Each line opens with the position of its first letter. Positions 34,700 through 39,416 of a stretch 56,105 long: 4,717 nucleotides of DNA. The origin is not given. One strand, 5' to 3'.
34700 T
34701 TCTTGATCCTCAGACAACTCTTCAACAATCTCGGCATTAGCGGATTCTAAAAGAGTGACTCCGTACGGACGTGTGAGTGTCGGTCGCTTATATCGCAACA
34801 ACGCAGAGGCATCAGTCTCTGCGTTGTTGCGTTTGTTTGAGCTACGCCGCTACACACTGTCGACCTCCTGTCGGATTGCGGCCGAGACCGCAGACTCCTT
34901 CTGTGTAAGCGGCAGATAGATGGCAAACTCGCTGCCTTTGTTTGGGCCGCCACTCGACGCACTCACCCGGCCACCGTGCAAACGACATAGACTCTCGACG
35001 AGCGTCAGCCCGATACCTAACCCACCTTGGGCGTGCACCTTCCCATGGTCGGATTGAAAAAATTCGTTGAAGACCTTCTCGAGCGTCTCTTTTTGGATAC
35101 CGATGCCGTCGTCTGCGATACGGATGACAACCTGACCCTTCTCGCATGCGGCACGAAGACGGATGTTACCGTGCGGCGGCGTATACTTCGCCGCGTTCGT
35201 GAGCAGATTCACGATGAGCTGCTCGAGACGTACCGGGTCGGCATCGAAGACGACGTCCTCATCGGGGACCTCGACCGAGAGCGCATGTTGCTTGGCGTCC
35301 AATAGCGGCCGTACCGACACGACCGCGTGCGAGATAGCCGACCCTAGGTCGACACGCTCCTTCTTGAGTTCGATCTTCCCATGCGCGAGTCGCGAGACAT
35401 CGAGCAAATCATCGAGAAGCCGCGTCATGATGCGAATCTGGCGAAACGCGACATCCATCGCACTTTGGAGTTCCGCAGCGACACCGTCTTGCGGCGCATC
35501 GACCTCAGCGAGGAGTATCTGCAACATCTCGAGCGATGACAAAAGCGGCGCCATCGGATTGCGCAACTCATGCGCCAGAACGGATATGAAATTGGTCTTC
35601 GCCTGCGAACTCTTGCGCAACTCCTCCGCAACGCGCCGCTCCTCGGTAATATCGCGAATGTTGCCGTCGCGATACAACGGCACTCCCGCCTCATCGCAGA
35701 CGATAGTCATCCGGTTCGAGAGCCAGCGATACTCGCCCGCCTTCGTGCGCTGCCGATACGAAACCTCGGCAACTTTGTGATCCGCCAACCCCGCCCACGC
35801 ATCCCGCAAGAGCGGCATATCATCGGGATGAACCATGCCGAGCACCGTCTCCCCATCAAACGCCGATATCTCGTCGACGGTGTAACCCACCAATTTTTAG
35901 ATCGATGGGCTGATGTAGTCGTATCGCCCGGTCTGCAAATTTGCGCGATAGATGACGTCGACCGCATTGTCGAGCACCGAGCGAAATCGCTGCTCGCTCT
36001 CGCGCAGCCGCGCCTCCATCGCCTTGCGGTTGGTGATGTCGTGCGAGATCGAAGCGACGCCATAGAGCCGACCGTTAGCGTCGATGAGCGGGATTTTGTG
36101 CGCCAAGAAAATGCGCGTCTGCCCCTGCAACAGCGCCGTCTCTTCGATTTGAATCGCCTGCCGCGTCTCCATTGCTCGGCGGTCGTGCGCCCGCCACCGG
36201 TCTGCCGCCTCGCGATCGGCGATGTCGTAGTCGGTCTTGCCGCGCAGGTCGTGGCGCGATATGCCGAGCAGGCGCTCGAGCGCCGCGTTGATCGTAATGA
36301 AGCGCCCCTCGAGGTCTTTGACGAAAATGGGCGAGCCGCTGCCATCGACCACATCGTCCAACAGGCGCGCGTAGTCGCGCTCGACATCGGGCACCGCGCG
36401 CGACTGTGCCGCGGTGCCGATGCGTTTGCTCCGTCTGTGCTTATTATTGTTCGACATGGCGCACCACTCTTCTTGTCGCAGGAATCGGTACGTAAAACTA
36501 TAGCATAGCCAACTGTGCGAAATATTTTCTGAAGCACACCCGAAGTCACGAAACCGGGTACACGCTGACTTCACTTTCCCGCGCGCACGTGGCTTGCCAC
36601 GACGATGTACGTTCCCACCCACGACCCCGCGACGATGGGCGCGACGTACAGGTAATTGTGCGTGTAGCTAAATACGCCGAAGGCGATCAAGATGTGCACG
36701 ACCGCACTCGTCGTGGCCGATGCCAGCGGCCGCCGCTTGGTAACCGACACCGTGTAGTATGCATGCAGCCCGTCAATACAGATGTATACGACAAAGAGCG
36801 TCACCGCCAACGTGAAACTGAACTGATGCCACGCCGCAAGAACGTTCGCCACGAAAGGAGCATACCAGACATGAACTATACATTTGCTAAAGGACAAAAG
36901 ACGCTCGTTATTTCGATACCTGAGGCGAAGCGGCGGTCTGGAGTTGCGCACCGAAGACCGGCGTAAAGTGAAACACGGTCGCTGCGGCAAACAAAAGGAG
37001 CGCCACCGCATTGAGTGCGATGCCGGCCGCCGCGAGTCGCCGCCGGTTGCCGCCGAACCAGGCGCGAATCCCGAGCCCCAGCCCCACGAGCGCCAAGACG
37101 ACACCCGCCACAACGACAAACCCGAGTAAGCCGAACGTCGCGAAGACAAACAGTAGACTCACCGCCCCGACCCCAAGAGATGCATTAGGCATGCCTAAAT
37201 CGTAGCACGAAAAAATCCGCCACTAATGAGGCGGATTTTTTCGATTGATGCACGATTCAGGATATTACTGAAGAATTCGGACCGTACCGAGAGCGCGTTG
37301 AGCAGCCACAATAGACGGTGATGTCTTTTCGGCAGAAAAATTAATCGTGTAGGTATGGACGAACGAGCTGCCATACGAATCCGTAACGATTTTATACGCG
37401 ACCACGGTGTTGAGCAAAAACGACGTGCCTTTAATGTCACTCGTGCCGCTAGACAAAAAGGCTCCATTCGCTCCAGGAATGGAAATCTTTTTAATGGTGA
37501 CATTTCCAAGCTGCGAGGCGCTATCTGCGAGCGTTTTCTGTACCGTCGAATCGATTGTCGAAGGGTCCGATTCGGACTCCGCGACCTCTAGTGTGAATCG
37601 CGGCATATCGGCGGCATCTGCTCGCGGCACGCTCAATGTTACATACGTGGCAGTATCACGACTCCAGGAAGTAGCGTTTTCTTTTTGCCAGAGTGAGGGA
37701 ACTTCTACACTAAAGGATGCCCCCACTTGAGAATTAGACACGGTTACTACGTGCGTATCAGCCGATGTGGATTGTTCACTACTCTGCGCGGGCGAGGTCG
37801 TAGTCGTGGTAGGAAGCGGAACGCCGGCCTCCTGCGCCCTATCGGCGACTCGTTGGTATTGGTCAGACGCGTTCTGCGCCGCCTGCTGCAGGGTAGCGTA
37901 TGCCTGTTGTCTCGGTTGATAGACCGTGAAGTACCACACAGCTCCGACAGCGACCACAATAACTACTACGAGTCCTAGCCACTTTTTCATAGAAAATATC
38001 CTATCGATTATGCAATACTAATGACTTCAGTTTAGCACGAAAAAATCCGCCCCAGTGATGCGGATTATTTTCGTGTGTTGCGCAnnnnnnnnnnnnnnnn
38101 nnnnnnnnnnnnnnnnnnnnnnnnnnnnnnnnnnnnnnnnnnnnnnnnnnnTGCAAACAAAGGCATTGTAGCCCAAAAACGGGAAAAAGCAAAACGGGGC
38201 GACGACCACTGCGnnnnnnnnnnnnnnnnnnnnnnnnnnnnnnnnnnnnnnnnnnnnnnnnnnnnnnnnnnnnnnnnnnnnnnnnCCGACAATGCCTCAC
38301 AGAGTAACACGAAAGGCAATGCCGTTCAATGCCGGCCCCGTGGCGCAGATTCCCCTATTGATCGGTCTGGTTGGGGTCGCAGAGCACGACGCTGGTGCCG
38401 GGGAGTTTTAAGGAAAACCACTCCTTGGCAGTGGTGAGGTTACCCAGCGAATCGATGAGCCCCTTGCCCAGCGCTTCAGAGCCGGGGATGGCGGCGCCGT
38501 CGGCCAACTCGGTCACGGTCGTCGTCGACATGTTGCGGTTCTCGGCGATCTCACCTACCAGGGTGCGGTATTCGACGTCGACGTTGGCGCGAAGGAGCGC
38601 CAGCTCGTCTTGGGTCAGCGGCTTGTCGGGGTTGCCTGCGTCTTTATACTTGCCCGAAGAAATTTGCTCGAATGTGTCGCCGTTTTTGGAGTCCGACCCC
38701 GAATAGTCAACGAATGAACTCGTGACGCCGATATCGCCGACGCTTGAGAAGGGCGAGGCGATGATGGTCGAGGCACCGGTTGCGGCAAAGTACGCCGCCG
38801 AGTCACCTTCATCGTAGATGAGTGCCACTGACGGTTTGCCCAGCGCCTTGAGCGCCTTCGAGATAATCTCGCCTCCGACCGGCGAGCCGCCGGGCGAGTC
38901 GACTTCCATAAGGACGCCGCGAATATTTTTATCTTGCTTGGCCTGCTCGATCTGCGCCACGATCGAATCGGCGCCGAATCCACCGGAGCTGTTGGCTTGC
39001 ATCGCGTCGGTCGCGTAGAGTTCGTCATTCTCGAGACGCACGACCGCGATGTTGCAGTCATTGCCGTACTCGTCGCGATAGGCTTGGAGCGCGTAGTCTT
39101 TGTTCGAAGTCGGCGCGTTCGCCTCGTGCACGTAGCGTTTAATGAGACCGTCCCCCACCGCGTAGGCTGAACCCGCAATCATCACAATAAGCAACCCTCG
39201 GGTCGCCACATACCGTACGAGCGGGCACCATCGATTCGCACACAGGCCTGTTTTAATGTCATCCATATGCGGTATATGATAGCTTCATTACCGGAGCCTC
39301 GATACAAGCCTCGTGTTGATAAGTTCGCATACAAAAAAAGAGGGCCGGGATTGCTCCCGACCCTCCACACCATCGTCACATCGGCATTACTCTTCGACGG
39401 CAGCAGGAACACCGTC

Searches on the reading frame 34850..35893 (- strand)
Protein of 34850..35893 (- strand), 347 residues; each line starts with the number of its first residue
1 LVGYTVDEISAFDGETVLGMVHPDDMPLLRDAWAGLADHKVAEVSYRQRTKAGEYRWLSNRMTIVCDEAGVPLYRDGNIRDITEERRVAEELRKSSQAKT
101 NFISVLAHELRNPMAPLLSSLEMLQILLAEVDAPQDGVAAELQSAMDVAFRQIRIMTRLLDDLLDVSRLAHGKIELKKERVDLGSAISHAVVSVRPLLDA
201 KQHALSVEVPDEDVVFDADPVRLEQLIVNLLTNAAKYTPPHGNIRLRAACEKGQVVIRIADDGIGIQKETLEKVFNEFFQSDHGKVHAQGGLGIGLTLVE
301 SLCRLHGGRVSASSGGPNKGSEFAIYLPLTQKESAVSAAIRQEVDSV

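Call 53: search_protein_families(library=pfam, proteins=[window:34850-35893:-], max_evalue=0.0001)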
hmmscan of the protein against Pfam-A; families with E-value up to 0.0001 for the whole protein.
window:34850-35893:- (347 aa): 4 families
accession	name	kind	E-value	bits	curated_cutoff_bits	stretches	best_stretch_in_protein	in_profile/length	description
PF02518.31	HATPase_c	-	2.4e-26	92.8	26.4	1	219-330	2-110/111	Histidine kinase-, DNA gyrase B-, and HSP90-like ATPase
PF08447.18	PAS_3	-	1.3e-13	51.5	25.6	1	1-75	11-85/89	PAS fold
PF00512.31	HisKA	-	5.1e-12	46.1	26.9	1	98-172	1-66/66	His Kinase A (phospho-acceptor) domain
PF13581.12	HATPase_c_2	-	3.6e-05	24.2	27.4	0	230-302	39-108/127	Histidine kinase-like ATPase domain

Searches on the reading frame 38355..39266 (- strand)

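Call 53: search_protein_families(library=pfam, proteins=[window:38355-39266:-], max_evalue=0.0001)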
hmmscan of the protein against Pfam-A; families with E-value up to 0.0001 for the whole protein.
window:38355-39266:- (303 aa): 1 family
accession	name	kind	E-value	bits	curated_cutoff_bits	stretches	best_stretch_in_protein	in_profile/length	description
PF01343.23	Peptidase_S49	-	6.3e-30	104.6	24.9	1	140-283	3-146/154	Peptidase family S49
